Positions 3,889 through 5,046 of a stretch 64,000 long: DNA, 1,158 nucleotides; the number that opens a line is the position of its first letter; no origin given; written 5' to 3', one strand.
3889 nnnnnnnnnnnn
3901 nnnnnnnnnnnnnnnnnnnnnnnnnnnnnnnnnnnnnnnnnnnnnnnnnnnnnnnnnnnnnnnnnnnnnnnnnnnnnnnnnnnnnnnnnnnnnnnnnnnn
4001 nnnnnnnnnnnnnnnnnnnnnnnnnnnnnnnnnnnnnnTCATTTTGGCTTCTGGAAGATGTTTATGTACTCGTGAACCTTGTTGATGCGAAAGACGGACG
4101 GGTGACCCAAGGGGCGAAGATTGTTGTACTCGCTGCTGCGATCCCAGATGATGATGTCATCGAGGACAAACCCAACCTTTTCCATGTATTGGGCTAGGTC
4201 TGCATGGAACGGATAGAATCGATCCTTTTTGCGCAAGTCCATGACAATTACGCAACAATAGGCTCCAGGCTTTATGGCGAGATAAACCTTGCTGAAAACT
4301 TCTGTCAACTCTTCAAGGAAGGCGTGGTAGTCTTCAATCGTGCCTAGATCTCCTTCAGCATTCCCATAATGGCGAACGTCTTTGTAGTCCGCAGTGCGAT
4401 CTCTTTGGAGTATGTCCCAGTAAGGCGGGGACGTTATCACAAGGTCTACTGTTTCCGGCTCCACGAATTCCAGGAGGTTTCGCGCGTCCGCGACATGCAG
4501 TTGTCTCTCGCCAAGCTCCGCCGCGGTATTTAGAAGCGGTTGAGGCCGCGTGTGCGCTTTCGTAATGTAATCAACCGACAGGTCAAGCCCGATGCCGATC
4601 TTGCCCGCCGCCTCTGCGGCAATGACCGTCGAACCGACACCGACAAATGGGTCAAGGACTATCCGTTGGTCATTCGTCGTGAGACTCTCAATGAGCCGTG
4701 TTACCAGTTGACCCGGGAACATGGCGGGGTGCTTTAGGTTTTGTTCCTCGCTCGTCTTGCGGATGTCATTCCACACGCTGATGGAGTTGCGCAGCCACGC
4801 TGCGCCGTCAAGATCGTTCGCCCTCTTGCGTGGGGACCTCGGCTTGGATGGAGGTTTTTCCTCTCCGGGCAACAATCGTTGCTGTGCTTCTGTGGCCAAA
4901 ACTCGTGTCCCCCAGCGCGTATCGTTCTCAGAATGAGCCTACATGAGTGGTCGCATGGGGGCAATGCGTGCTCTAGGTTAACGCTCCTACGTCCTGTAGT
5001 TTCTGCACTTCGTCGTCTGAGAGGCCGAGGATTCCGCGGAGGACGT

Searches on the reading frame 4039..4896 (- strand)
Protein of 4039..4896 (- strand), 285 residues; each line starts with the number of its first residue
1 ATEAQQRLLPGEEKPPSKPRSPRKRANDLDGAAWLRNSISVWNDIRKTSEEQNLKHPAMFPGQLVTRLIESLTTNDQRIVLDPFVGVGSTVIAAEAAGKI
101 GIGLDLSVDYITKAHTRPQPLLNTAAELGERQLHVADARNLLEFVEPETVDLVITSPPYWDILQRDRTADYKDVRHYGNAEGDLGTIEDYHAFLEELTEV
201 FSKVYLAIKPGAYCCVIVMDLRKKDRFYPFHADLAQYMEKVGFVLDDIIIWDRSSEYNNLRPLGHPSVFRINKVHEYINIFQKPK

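Call 73: search_protein_families(library=pfam, proteins=[window:4039-4896:-], max_evalue=0.001)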
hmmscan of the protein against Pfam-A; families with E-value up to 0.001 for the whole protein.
window:4039-4896:- (285 aa): 1 family
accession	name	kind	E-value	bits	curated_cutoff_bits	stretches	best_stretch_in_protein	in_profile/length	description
PF01555.25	N6_N4_Mtase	-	3.1e-30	106.2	26.7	2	35-113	137-218/221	DNA methylase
